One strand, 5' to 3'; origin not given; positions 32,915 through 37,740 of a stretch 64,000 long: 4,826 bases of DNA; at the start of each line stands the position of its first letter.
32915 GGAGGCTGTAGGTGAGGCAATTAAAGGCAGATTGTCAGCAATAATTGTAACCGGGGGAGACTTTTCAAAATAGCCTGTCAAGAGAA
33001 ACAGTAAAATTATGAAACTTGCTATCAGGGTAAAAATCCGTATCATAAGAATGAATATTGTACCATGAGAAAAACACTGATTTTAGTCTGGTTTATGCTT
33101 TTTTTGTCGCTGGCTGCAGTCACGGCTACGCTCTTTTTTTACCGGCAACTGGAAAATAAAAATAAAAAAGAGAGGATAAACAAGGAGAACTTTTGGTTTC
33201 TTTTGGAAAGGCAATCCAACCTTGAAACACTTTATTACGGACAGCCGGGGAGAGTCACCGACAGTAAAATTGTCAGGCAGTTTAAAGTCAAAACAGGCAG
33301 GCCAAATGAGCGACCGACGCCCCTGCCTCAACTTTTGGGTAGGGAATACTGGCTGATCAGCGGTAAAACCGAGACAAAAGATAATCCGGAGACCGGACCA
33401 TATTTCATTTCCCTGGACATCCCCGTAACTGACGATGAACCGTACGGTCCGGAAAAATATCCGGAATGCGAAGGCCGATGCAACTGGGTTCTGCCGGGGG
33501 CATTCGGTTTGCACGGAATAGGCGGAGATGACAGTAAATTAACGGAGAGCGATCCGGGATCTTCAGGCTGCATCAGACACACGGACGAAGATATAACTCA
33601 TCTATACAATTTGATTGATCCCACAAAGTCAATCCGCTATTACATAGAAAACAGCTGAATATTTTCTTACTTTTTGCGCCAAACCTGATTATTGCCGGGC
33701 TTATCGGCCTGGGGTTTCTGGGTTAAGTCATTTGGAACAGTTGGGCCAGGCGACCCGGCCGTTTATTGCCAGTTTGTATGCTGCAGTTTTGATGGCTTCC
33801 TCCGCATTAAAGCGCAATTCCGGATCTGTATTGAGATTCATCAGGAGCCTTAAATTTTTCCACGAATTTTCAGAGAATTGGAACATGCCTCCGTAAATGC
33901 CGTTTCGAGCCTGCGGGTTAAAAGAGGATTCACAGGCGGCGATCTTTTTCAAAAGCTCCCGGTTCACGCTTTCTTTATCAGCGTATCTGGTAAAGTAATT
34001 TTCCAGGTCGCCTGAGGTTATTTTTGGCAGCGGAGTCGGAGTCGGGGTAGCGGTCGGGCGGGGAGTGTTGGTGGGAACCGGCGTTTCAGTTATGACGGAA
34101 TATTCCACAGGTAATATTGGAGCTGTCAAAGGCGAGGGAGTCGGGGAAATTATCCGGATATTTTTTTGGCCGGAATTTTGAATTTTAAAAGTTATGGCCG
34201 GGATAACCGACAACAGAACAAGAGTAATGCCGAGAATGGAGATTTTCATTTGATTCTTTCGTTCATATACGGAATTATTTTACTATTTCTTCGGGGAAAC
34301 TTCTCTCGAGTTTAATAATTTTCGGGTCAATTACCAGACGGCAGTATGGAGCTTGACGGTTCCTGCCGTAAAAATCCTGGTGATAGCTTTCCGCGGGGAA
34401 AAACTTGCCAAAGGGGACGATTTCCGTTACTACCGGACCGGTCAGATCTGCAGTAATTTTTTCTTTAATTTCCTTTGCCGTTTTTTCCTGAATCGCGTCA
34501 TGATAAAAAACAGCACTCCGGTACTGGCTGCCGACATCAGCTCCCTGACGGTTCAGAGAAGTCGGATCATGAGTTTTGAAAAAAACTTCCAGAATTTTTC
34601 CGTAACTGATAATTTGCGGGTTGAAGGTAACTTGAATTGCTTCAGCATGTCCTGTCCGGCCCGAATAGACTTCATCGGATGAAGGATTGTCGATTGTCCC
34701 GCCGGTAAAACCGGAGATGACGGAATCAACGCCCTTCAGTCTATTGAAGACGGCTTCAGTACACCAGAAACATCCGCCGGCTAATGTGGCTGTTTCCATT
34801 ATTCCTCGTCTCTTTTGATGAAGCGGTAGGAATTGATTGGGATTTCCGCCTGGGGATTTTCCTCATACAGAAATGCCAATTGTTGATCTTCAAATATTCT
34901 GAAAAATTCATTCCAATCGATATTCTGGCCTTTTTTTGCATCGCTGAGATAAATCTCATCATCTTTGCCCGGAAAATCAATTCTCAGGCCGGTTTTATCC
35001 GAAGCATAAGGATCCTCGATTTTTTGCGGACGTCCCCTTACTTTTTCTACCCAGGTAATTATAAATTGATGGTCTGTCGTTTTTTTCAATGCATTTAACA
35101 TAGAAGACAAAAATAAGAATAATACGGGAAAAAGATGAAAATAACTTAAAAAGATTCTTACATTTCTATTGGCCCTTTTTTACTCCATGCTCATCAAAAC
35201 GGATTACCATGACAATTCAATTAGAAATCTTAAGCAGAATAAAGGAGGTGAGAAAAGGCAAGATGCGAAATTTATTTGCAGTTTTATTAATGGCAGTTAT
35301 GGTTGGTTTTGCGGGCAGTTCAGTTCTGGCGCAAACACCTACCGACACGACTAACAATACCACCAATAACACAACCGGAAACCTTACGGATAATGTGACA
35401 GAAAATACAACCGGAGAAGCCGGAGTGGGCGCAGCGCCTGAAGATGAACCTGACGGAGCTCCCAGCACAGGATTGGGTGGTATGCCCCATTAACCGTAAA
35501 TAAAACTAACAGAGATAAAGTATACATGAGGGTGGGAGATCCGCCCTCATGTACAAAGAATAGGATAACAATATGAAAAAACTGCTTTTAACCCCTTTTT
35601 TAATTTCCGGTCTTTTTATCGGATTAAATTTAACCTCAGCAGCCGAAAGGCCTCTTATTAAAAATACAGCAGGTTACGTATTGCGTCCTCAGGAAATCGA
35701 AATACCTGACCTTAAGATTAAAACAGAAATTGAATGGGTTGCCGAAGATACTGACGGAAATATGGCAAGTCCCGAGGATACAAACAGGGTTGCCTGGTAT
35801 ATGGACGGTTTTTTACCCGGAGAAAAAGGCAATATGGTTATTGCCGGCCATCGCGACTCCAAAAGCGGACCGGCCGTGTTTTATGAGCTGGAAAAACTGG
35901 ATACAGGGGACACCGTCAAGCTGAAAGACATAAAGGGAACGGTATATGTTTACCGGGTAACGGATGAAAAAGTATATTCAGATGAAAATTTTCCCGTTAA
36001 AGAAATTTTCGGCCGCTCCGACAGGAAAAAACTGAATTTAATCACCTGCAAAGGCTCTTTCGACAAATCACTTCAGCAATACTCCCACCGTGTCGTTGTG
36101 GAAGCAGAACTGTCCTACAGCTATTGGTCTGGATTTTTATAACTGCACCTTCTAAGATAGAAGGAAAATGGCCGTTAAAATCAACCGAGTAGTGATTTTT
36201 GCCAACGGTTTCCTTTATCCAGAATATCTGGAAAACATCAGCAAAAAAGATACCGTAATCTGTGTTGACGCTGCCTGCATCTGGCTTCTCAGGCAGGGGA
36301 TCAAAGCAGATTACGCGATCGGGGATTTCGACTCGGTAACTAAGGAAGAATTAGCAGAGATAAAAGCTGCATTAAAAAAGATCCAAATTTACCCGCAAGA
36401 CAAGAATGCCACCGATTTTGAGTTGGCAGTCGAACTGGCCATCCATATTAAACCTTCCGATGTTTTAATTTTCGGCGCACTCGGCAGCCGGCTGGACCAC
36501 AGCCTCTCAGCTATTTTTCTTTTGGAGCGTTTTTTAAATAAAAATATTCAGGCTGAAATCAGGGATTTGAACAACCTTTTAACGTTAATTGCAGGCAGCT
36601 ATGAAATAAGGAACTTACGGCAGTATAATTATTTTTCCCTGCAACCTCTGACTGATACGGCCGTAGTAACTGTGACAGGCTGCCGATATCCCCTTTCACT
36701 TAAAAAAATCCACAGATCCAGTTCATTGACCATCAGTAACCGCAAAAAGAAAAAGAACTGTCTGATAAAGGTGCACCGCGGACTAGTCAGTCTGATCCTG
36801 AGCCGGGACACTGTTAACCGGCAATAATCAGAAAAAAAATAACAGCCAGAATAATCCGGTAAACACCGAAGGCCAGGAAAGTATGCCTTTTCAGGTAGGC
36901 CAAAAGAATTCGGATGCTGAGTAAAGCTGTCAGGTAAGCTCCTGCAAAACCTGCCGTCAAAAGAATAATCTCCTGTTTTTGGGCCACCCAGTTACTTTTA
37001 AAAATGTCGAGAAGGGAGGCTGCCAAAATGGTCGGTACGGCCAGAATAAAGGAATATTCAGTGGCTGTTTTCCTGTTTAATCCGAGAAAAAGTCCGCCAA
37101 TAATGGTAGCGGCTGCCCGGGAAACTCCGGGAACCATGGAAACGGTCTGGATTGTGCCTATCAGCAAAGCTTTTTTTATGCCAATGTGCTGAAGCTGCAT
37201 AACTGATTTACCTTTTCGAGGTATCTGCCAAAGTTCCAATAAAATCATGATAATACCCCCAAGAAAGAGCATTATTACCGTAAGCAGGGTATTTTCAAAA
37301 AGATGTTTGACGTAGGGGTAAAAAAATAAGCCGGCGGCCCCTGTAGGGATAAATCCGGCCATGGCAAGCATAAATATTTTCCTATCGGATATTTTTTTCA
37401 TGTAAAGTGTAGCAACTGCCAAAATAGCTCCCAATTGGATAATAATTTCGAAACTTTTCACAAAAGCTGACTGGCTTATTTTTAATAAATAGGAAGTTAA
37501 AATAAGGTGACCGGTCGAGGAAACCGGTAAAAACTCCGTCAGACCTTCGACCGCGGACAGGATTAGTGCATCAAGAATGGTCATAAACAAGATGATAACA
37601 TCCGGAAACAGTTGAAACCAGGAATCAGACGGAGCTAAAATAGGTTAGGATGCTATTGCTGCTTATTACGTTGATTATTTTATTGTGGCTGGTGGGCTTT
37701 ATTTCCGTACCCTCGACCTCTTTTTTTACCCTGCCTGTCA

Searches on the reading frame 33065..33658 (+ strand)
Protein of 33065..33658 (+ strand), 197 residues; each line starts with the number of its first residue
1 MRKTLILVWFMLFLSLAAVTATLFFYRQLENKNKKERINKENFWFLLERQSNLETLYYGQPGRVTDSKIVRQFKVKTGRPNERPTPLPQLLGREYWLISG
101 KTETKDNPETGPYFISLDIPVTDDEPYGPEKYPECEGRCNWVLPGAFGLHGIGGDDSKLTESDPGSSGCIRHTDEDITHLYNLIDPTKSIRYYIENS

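Call 9: search_protein_families(library=pfam, proteins=[window:33065-33658:+], max_evalue=0.01)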
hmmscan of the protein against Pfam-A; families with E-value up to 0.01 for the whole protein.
window:33065-33658:+ (197 aa): 1 family
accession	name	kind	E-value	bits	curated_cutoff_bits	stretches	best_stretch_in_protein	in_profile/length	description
PF03734.19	YkuD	-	2.5e-08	35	23.4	1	65-187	18-141/146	L,D-transpeptidase catalytic domain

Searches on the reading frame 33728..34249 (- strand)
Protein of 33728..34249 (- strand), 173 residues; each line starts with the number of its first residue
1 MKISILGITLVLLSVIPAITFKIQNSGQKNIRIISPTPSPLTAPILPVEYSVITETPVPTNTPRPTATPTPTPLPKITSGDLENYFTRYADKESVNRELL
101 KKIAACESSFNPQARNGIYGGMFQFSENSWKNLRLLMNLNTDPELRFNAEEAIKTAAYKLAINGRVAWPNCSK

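Call 9: search_protein_families(library=pfam, proteins=[window:33728-34249:-], max_evalue=0.01)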
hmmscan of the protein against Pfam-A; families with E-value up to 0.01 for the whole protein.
window:33728-34249:- (173 aa): 2 families
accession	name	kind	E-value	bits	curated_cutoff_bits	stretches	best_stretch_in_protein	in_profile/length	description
PF01464.25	SLT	-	6.5e-09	35.8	21.3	1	85-162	2-78/117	Transglycosylase SLT domain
PF06737.19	Transglycosylas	-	4.5e-07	30.9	27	1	99-171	6-77/77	Transglycosylase-like domain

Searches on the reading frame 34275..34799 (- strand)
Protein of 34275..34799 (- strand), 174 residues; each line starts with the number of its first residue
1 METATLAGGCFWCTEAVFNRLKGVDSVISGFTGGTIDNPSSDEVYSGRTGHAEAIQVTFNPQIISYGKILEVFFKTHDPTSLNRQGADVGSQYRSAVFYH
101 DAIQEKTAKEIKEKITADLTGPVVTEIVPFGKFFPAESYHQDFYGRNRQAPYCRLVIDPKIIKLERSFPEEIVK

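Call 9: search_protein_families(library=pfam, proteins=[window:34275-34799:-], max_evalue=0.01)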
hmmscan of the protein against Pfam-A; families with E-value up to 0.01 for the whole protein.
window:34275-34799:- (174 aa): 1 family
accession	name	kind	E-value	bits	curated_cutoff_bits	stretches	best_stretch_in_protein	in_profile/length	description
PF01625.27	PMSR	-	5e-60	202.6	23.7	1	3-153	1-152/153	Peptide methionine sulfoxide reductase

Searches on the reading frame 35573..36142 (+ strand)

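Call 8: search_protein_families(library=pfam, proteins=[window:35573-36142:+], max_evalue=0.01)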
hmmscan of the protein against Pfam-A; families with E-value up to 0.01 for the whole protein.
window:35573-36142:+ (189 aa): 1 family
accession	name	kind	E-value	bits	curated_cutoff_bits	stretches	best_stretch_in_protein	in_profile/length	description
PF04203.18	Sortase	-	1.2e-25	90.1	26.6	1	42-180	1-124/125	Sortase domain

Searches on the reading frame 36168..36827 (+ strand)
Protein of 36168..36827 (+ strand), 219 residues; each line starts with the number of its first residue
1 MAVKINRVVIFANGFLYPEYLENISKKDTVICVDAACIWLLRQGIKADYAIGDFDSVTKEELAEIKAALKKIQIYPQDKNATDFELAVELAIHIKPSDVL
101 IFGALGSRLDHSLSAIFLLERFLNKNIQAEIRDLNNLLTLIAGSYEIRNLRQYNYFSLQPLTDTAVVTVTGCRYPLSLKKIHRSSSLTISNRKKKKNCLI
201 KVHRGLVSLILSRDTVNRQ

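Call 8: search_protein_families(library=pfam, proteins=[window:36168-36827:+], max_evalue=0.01)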
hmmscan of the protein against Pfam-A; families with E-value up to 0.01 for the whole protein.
window:36168-36827:+ (219 aa): 3 families
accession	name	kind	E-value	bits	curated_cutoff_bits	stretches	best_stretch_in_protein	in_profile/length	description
PF04263.21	TPK_catalytic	-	2e-26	92.6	30.7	1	24-129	5-111/113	Thiamin pyrophosphokinase, catalytic domain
PF04265.19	TPK_B1_binding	-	1.5e-07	31.4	22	1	145-206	2-66/67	Thiamin pyrophosphokinase, vitamin B1 binding domain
PF01973.23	MptE-like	-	1.1e-05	25.8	34.6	1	19-59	42-80/171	6-hydroxymethylpterin diphosphokinase MptE-like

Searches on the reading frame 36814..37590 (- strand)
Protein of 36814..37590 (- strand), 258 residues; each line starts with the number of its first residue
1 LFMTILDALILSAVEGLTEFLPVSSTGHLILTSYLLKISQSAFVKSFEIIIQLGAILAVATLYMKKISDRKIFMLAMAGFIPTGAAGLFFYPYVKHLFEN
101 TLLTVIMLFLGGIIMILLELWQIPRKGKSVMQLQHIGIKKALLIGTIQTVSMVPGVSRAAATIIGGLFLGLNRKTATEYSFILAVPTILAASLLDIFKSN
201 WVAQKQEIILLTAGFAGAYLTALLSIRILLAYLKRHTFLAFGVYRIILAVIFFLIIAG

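Call 26: find_homologous_proteins(query=window:36814-37590:-, max_evalue=1e-40)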
Query window:36814-37590:- (258 aa): 3538 proteins with E <= 1e-40 among 8000 candidates; the best 120 are listed.
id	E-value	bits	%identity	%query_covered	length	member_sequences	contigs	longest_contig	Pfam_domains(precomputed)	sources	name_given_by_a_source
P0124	1.7e-149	514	100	99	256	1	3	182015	PF02673.25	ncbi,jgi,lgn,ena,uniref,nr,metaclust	ncbi:MAG: undecaprenyl-diphosphatase, undecaprenyl-diphosphatase [Candidatus Gottesmanbacteria bacte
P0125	6.5e-82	293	59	98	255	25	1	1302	PF02673.25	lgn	-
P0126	1.8e-74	269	58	98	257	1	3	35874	PF02673.25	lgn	-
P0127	1.9e-74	269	55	98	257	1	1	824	PF02673.25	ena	-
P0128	4.2e-74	268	53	98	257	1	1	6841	PF02673.25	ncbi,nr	ncbi:undecaprenyl-diphosphate phosphatase [Candidatus Gottesmanbacteria bacterium]|nr:undecaprenyl-d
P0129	5.1e-74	267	53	98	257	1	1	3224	PF02673.25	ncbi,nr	ncbi:undecaprenyl-diphosphate phosphatase [Candidatus Gottesmanbacteria bacterium]|nr:undecaprenyl-d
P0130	5.6e-74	267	55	93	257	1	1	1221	PF02673.25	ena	-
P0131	9.2e-74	266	55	98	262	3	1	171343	PF02673.25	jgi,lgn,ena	-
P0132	2.6e-73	265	53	98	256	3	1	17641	PF02673.25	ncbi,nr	ncbi:MAG: undecaprenyl-diphosphatase UppP [Candidatus Levybacteria bacterium]|nr:undecaprenyl-diphos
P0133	3.0e-73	265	57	98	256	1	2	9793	PF02673.25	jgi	-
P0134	3.6e-73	265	56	98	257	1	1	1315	PF02673.25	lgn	-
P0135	3.6e-73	265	54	98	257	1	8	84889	PF02673.25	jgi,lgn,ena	jgi:undecaprenyl-diphosphatase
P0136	3.7e-73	264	55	94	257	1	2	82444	PF02673.25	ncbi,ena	-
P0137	4.5e-73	264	52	98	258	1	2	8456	PF02673.25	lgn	-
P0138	4.8e-73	264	54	98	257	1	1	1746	PF02673.25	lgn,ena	-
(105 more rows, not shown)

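Call 28: find_encoding_contigs(protein=P0126, flank=10000, max_places=3)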
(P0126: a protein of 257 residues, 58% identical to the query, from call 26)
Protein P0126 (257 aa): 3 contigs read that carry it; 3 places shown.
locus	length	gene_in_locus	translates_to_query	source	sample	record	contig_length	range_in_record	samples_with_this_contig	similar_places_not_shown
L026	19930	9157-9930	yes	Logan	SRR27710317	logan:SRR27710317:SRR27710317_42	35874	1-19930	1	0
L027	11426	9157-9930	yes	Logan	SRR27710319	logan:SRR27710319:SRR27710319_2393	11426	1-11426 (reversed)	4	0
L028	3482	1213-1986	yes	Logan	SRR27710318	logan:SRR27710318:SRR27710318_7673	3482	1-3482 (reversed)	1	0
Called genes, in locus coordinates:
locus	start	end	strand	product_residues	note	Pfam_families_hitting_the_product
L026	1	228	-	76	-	?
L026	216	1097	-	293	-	-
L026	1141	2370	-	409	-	PF11932:DUF3450 (faint), PF24161:CCDC39 (weak), PF24568:CC_PcsB (weak), PF13529:Peptidase_C39_2 (weak)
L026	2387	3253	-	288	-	PF18075:FtsX_ECD, PF02687:FtsX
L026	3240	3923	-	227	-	PF00005:ABC_tran, PF13304:AAA_21 (weak)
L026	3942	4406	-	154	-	-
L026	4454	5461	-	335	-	PF03462:PCRF, PF00472:RF-1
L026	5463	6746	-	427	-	PF01566:Nramp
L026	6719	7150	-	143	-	-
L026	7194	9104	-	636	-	PF00456:Transketolase_N, PF13292:DXP_synthase_N (weak), PF00676:E1_dh, PF02779:Transket_pyr, PF02780:Transketolase_C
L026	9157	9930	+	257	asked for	PF02673:BacA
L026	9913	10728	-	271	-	-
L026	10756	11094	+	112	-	PF03819:MazG (weak), PF12643:MazG-like (faint)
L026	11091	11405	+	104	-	PF01035:DNA_binding_1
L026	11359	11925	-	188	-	PF03167:UDG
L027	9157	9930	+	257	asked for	PF02673:BacA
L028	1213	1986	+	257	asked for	PF02673:BacA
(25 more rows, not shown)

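Call 29: find_encoding_contigs(protein=P0131, flank=10000, max_places=2)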
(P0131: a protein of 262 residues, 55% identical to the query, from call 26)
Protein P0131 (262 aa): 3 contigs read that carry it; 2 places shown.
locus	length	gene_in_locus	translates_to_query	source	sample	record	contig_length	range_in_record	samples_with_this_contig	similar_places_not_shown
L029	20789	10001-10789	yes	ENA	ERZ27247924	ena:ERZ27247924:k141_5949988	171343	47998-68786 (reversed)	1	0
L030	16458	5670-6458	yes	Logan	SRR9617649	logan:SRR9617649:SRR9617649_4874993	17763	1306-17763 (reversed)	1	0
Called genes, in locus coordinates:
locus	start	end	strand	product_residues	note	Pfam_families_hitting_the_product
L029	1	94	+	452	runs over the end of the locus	PF01336:tRNA_anti-codon, PF00152:tRNA-synt_2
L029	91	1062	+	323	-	PF00768:Peptidase_S11, PF02113:Peptidase_S13 (weak)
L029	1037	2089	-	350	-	-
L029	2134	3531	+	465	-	PF00749:tRNA-synt_1c, PF19269:Anticodon_2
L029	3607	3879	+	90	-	PF01541:GIY-YIG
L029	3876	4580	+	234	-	PF01725:Ham1p_like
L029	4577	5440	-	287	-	PF00350:Dynamin_N (weak), PF01926:MMR_HSR1, PF02421:FeoB_N, PF04548:AIG1, PF00009:GTP_EFTU (weak), PF07650:KH_2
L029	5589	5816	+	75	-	-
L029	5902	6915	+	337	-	PF25989:YknX_C (weak)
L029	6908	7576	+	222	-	PF02463:SMC_N, PF13175:AAA_15 (weak), PF00005:ABC_tran, PF13304:AAA_21 (faint)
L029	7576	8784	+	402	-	PF12704:MacB_PCD, PF02687:FtsX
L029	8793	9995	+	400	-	PF12704:MacB_PCD, PF02687:FtsX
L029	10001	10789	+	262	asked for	PF02673:BacA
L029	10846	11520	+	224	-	PF00072:Response_reg, PF00486:Trans_reg_C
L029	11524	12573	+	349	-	PF00512:HisKA, PF02518:HATPase_c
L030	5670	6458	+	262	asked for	PF02673:BacA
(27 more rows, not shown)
